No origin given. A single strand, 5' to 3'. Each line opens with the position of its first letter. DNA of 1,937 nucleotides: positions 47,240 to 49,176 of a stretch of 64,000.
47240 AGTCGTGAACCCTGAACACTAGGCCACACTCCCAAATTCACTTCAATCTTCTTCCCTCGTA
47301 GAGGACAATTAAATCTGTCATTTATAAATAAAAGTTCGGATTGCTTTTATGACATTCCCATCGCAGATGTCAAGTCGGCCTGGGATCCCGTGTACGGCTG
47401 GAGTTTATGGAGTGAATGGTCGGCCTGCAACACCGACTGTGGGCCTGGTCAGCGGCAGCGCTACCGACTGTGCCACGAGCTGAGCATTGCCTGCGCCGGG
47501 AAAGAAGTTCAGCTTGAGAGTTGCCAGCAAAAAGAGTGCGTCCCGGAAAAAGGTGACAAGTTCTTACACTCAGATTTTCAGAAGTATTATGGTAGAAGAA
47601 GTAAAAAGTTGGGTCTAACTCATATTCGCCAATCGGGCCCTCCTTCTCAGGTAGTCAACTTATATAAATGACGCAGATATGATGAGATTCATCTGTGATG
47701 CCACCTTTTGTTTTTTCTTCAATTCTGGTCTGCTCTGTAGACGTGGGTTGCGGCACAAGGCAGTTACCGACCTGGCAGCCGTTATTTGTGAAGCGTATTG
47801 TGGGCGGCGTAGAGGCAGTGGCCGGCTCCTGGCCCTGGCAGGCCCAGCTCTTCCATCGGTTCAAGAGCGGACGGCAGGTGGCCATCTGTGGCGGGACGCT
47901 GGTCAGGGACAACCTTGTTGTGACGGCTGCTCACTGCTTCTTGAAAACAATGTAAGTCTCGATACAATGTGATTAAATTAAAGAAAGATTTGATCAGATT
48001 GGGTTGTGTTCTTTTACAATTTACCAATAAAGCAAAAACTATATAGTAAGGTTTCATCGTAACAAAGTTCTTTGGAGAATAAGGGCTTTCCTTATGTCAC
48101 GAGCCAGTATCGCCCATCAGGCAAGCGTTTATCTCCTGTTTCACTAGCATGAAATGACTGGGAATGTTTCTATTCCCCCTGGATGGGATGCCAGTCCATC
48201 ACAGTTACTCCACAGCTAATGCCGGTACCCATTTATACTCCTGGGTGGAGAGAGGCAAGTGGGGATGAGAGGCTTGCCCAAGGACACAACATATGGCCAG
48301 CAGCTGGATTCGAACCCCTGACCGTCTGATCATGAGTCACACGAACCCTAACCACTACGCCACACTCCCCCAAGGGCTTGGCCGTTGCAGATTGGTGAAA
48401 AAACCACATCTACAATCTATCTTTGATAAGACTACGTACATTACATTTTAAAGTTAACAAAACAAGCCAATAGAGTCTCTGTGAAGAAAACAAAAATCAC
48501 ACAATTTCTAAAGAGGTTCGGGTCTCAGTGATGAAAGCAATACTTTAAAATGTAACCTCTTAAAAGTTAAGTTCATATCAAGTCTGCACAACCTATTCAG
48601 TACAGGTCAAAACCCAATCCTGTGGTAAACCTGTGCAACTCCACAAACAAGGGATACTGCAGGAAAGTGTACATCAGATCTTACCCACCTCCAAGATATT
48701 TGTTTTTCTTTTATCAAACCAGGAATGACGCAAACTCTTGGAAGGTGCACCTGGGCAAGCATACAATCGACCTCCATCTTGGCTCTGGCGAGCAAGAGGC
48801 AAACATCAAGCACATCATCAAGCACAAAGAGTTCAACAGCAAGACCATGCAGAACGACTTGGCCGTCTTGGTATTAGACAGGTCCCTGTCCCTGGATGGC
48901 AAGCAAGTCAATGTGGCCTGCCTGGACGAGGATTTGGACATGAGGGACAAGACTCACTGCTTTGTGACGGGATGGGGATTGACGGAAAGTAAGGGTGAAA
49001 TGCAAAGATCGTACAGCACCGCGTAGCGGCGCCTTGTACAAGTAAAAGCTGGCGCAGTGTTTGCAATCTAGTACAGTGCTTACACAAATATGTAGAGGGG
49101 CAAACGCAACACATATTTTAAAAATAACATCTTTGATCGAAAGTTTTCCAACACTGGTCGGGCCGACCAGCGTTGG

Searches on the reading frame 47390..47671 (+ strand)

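Call 60: search_protein_families(library=pfam, max_evalue=0.01, proteins=[window:47390-47671:+])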
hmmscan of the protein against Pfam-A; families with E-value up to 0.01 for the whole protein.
window:47390-47671:+ (93 aa): 3 families
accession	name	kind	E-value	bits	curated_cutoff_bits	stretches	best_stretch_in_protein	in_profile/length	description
PF00090.25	TSP_1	-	1.6e-11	44.7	21.6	1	5-50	1-49/49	Thrombospondin type 1 domain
PF19028.6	TSP1_spondin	-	1.9e-05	25.2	41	1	5-50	4-52/52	Spondin-like TSP1 domain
PF22195.2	TSP1_CFP_C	-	0.0009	20.1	27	1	3-48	4-49/90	CFP-like, C-terminal thrombospondin type 1 domain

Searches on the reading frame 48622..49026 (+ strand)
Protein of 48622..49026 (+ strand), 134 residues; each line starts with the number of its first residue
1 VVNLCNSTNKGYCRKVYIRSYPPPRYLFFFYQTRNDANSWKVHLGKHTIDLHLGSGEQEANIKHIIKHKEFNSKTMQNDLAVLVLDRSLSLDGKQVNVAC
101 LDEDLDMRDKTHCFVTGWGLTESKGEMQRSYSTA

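Call 60: search_protein_families(library=pfam, max_evalue=0.01, proteins=[window:48622-49026:+])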
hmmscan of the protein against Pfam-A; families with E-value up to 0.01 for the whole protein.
window:48622-49026:+ (134 aa): 1 family
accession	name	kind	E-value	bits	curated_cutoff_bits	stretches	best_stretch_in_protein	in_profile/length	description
PF00089.32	Trypsin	-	1.9e-14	54.5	20.6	1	37-128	47-140/220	Trypsin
